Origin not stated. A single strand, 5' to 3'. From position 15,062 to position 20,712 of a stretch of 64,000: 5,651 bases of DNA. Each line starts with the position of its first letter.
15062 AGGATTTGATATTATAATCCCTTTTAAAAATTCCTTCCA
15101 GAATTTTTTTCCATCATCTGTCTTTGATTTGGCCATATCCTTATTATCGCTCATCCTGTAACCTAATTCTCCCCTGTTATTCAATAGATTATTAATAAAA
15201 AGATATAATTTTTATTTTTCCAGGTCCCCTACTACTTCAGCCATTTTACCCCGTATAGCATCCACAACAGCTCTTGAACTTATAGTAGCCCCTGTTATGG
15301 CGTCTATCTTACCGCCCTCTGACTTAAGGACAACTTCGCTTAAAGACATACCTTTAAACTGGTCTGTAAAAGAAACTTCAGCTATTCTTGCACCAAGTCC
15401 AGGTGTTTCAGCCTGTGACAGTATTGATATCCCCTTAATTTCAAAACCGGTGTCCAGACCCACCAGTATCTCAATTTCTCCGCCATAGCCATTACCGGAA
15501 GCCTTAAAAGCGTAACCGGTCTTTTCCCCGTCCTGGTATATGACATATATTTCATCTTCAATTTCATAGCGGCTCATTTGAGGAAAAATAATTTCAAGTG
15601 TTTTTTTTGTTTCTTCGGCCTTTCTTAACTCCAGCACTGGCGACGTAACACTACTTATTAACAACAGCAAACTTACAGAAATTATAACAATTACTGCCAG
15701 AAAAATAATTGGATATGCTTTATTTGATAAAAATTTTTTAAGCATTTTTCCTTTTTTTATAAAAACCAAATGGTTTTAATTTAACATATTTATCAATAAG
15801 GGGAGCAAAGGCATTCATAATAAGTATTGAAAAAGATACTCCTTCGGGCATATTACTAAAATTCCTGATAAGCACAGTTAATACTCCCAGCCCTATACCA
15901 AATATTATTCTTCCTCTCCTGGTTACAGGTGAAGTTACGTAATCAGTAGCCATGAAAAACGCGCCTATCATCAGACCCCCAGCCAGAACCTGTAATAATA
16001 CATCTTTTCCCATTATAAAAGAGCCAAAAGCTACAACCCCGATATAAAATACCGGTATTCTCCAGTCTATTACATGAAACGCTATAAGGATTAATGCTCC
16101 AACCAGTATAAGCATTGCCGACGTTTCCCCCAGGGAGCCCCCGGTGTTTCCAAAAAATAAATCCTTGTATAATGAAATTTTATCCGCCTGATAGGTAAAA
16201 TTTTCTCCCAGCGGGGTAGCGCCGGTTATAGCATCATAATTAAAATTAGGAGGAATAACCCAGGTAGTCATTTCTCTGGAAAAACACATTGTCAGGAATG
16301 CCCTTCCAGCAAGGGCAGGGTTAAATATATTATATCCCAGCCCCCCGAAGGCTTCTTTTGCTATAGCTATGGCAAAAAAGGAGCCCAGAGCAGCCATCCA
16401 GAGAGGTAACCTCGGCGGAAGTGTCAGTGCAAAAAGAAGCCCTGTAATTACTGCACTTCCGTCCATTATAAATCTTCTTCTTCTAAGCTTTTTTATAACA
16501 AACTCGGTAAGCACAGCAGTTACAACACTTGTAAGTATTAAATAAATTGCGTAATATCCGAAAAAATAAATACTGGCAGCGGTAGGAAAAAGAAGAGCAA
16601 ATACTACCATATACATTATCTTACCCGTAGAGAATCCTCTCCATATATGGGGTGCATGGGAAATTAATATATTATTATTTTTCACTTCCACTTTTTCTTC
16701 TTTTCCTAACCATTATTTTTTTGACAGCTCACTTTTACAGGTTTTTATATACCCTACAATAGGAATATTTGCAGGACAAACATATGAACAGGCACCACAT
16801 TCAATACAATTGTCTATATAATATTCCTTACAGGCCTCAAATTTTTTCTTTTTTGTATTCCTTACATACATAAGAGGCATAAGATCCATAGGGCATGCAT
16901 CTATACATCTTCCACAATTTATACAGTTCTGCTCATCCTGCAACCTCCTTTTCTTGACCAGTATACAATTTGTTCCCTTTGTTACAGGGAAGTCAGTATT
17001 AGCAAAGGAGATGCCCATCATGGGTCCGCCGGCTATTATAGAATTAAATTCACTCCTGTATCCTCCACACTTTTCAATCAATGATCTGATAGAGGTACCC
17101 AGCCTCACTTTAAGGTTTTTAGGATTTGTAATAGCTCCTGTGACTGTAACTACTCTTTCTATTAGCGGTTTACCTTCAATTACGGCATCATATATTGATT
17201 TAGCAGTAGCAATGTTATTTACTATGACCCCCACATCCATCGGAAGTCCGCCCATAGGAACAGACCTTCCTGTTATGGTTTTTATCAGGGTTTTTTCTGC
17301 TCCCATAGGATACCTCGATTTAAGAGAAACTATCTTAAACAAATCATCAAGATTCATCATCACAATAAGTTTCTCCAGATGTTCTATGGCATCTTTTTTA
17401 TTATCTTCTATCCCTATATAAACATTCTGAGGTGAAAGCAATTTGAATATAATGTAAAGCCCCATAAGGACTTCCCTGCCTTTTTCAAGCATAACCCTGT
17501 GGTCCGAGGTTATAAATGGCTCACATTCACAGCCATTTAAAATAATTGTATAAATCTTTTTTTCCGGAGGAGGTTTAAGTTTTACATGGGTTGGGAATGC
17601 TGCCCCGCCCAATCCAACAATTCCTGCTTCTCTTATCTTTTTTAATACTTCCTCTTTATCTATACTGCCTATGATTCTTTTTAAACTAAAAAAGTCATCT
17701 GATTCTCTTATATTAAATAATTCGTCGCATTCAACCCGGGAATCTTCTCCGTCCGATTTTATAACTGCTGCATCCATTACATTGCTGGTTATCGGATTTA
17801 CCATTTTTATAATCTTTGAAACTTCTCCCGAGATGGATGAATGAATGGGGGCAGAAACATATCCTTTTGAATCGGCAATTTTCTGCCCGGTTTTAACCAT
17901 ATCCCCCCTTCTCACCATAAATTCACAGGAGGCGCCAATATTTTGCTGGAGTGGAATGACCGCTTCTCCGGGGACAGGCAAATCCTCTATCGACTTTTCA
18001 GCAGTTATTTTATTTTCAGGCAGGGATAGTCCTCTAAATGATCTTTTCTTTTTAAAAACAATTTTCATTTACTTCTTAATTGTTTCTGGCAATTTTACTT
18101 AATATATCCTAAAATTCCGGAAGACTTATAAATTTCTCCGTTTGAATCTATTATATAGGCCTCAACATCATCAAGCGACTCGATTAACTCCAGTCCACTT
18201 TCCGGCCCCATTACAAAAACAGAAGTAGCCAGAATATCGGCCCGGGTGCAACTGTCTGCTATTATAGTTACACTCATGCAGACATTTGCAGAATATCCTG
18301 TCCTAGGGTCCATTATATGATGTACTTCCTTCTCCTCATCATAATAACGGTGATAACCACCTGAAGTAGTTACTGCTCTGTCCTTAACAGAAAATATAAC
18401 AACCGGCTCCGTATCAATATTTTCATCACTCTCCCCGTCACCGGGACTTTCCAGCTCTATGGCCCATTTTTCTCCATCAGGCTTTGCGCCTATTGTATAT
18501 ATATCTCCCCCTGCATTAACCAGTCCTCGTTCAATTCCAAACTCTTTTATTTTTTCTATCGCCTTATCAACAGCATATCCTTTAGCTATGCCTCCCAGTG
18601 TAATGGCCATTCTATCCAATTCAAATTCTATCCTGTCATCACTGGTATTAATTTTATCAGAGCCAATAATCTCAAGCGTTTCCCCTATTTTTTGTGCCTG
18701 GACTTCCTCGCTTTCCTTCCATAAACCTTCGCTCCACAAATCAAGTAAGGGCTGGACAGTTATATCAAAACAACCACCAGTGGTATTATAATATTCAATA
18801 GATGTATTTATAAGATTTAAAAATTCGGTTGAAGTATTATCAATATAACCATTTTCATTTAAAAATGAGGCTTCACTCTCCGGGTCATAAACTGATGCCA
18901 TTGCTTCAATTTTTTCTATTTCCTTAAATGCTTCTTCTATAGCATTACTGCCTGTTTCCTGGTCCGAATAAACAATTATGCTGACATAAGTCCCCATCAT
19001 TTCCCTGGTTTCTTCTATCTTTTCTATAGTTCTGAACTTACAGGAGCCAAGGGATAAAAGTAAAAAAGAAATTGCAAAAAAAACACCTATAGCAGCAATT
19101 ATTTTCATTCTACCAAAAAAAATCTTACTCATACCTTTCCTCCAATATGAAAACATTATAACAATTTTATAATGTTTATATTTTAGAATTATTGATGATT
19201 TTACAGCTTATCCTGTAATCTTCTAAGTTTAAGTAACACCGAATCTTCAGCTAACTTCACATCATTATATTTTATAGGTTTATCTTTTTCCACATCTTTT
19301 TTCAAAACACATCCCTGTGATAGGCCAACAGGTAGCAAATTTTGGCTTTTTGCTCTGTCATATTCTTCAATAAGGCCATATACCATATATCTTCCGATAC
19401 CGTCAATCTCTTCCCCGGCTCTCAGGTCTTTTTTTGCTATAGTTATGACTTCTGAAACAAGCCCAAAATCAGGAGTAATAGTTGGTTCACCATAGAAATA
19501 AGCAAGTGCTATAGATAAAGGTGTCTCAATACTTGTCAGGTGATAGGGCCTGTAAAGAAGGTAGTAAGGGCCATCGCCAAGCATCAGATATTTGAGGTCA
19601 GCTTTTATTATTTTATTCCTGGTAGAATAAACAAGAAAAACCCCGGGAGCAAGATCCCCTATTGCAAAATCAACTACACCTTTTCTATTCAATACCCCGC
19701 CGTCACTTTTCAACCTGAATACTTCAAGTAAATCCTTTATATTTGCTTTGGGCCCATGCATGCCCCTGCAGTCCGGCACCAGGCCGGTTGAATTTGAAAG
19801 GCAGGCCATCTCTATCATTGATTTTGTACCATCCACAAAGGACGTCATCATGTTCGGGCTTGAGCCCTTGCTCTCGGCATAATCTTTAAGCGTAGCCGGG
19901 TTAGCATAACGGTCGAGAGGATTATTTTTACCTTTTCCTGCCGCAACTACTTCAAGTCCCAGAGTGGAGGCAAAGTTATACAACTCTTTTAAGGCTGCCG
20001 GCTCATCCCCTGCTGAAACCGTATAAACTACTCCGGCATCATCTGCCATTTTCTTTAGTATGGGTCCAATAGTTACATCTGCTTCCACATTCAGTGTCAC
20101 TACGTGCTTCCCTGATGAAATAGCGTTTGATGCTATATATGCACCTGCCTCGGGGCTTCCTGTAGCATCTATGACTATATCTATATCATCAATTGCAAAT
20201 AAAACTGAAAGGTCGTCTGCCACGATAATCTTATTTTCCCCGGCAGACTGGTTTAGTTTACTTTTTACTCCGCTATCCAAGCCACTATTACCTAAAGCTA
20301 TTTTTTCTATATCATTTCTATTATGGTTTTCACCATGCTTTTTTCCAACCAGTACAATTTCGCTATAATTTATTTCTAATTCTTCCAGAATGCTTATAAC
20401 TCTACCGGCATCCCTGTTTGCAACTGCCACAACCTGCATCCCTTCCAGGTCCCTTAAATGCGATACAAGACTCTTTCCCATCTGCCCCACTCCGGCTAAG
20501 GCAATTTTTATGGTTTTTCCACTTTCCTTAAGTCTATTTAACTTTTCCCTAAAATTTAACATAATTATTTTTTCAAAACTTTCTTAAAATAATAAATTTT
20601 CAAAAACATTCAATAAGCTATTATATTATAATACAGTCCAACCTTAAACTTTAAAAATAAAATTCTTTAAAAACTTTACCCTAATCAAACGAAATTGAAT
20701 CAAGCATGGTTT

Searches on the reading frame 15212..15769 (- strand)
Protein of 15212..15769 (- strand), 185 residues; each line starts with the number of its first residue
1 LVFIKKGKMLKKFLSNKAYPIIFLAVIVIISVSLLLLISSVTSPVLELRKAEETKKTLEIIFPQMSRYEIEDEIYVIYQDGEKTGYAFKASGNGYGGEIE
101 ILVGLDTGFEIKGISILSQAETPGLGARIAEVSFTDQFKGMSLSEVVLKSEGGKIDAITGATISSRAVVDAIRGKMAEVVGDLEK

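Call 63: search_protein_families(library=pfam, proteins=[window:15212-15769:-], max_evalue=0.00001)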
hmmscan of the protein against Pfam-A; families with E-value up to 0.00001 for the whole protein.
window:15212-15769:- (185 aa): 1 family
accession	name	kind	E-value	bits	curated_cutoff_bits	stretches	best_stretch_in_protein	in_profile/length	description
PF04205.19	FMN_bind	-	3.5e-19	69.6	22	1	94-173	1-73/77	FMN-binding domain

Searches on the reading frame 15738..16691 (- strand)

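Call 63: search_protein_families(library=pfam, proteins=[window:15738-16691:-], max_evalue=0.00001)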
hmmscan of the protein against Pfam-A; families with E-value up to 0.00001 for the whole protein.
window:15738-16691:- (317 aa): 1 family
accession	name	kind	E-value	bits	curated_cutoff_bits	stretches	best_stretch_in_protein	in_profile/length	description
PF03116.20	NQR2_RnfD_RnfE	-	1.5e-111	373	27.7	1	10-309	2-296/296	NQR2, RnfD, RnfE family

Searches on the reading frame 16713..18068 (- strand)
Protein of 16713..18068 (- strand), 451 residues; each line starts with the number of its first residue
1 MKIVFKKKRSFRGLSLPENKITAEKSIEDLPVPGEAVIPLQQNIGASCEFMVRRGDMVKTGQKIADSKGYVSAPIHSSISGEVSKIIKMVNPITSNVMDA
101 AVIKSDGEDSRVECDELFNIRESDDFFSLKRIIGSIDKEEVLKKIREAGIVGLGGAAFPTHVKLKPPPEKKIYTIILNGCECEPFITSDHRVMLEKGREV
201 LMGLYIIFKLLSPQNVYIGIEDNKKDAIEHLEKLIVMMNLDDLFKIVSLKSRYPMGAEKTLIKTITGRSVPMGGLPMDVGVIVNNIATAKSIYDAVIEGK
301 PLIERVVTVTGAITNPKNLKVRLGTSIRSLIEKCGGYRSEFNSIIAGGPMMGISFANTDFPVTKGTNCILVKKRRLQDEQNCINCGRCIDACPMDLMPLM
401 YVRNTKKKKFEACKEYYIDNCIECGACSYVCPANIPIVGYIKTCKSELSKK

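Call 63: search_protein_families(library=pfam, proteins=[window:16713-18068:-], max_evalue=0.00001)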
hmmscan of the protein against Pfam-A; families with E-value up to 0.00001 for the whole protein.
window:16713-18068:- (451 aa): 14 families
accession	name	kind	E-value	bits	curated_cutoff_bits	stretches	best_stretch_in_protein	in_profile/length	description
PF01512.22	Complex1_51K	-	2.4e-50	170.8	31.2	1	145-293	1-149/150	Nuo51 FMN-binding domain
PF13375.12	RnfC_N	-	2.5e-28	98.5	25.6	1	12-108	5-101/101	RnfC Barrel sandwich hybrid domain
PF10531.15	SLBB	-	1.5e-12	47.6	27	1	306-353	1-54/55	SLBB domain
PF12797.12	Fer4_2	-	5.6e-10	39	24.5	0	376-393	4-21/22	4Fe-4S binding domain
PF12838.12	Fer4_7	-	6e-10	39.9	27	1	381-435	1-52/52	4Fe-4S dicluster domain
PF00037.32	Fer4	-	2.1e-09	37.2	21.1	0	378-395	4-21/24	4Fe-4S binding domain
PF13237.11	Fer4_10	-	3.2e-09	37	25.5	1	377-432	4-53/53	4Fe-4S dicluster domain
PF13187.11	Fer4_9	-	3.8e-08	33.7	27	1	381-434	1-50/52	4Fe-4S dicluster domain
PF12837.12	Fer4_6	-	2.1e-07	31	25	0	378-395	5-22/24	4Fe-4S binding domain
PF13183.11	Fer4_8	-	3.7e-07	31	27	1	380-435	3-68/68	4Fe-4S dicluster domain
PF12800.12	Fer4_4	-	4e-07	30.2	24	0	381-395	3-17/17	4Fe-4S binding domain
PF14697.11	Fer4_21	-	4.1e-07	30.5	35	1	378-433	4-53/59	4Fe-4S dicluster domain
PF12798.12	Fer4_3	-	2.6e-06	28.2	27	0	382-395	1-14/15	4Fe-4S binding domain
PF13534.11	Fer4_17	-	5e-06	27.4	22.2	0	381-435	1-60/61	4Fe-4S dicluster domain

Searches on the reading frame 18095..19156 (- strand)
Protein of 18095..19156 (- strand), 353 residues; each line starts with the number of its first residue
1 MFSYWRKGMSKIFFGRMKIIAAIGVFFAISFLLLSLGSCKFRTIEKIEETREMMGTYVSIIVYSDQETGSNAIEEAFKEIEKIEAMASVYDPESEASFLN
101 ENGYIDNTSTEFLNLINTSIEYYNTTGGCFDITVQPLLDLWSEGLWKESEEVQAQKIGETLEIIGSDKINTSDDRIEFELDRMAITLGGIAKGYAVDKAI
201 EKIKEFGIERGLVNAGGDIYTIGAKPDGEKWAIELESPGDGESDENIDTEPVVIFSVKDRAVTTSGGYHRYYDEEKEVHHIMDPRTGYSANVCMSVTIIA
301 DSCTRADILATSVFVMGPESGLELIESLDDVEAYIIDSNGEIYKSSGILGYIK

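Call 63: search_protein_families(library=pfam, proteins=[window:18095-19156:-], max_evalue=0.00001)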
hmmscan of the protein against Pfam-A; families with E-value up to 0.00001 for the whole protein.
window:18095-19156:- (353 aa): 1 family
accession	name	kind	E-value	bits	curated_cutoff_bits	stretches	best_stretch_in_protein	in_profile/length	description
PF02424.20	ApbE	-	2.1e-79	267.2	25.6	1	54-335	1-266/266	ApbE family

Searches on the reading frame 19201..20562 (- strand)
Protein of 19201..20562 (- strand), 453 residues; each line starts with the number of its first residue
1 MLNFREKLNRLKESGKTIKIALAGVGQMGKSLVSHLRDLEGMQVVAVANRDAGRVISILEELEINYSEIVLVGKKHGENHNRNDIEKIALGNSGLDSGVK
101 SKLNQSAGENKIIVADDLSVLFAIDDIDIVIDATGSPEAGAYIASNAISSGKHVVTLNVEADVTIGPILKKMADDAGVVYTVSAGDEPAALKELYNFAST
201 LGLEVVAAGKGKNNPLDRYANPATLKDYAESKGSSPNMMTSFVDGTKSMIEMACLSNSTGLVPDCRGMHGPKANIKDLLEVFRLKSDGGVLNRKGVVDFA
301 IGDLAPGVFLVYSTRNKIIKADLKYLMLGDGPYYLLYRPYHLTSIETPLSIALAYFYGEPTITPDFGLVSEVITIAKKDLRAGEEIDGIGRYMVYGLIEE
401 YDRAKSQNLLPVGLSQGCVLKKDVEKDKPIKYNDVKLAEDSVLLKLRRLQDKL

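Call 64: search_protein_families(library=pfam, proteins=[window:19201-20562:-], max_evalue=0.00001)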
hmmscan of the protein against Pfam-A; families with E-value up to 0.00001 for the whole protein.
window:19201-20562:- (453 aa): 3 families
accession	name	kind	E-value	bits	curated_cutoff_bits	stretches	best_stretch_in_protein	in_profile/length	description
PF21135.2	DRL_cat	-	1.2e-64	217.7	27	1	185-347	1-164/164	Oxidoreductase DRL, catalytic domain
PF03447.22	NAD_binding_3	-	2.9e-08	34.9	24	1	24-162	1-93/116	Homoserine dehydrogenase, NAD binding domain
PF01488.26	Shikimate_DH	-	8.3e-06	26.4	24.3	0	14-65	9-59/138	Shikimate / quinate 5-dehydrogenase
